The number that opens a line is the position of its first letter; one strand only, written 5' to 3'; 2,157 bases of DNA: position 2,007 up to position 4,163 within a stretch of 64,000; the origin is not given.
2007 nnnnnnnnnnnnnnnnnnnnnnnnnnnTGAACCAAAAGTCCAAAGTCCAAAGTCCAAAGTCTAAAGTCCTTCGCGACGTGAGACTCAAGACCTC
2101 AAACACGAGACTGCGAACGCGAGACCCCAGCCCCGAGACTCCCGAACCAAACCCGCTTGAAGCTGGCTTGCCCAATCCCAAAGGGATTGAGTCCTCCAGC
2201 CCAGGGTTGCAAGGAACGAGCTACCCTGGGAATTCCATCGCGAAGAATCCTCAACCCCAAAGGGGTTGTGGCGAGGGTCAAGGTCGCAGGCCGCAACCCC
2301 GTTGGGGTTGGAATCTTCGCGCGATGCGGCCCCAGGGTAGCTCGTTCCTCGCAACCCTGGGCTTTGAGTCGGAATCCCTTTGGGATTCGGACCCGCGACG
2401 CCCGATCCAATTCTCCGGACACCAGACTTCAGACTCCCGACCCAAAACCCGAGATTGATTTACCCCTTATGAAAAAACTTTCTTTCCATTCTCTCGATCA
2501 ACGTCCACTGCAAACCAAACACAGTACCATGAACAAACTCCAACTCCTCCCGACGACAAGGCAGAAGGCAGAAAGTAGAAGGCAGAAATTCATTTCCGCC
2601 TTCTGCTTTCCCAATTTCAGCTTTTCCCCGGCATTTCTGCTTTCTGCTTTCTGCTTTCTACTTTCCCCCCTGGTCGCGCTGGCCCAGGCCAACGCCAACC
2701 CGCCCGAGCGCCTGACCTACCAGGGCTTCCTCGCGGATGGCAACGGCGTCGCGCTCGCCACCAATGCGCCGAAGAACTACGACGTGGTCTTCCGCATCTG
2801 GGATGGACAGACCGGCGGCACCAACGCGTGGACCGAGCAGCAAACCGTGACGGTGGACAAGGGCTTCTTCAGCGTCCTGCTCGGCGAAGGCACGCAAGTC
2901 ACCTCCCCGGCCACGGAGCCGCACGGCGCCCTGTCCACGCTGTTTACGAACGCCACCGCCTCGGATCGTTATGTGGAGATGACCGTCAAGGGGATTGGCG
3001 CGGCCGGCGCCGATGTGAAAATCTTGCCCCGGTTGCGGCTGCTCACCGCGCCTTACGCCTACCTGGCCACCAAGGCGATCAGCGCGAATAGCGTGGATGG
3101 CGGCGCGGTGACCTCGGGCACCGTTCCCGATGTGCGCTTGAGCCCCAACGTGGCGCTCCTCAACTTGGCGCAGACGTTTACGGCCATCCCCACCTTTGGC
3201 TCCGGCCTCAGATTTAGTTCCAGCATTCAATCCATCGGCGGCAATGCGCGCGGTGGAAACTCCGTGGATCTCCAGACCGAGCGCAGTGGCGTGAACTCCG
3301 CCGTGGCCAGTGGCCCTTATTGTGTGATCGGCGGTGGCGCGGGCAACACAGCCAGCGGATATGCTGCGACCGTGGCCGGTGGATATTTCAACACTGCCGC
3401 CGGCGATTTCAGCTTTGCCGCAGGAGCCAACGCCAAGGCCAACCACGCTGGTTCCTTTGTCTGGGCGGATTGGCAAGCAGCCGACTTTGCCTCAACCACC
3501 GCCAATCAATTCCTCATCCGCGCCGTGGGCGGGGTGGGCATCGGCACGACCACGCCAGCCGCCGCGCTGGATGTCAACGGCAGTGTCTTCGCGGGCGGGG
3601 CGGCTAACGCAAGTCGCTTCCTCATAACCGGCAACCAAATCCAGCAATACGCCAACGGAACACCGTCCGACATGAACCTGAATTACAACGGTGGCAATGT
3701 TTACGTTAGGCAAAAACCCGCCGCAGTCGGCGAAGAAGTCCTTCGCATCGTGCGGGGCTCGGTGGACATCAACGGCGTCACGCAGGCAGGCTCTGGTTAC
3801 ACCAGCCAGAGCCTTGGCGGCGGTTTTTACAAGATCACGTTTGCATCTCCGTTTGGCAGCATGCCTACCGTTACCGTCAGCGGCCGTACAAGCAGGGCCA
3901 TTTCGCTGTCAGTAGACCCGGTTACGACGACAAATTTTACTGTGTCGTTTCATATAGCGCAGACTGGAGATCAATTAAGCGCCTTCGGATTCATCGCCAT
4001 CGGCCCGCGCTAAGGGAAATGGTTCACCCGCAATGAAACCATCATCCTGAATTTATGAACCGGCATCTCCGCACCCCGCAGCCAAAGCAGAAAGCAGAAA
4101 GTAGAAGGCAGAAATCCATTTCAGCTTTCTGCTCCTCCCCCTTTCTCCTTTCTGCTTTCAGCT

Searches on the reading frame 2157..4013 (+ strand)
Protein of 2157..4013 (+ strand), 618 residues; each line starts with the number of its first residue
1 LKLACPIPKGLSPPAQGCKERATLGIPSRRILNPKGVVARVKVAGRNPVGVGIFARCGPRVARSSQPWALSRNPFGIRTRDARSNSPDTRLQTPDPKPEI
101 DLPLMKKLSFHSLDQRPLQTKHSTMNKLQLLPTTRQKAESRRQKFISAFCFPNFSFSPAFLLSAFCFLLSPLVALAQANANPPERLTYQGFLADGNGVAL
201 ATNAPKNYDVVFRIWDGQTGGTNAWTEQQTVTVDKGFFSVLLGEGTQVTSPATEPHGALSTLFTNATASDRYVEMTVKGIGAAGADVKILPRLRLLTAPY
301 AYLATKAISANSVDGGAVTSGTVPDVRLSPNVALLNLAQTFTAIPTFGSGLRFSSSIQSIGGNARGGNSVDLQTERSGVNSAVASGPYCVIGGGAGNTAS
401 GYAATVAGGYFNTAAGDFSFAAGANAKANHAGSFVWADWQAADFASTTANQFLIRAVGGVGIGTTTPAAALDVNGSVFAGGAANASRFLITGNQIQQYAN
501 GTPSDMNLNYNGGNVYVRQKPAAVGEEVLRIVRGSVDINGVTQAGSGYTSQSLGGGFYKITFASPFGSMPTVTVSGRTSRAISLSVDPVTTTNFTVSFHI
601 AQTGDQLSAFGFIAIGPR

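Call 5: search_protein_families(library=pfam, proteins=[window:2157-4013:+], max_evalue=1)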
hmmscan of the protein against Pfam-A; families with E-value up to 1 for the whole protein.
window:2157-4013:+ (618 aa): 1 family
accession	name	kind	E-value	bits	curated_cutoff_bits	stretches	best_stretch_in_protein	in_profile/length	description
PF09458.16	H_lectin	-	0.04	14.5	24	1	559-599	3-50/67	H-type lectin domain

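Call 6: search_protein_families(library=ncbifam, proteins=[window:2157-4013:+], max_evalue=1)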
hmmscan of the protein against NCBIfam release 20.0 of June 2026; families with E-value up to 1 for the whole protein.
window:2157-4013:+ (618 aa): 1 family
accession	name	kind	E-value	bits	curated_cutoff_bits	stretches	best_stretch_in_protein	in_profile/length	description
NF053851.1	Bdello_MAT_N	subfamily_domain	1.8e-07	31.1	60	1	174-269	5-97/162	mosaic adhesive trimer family chimeric fiber protein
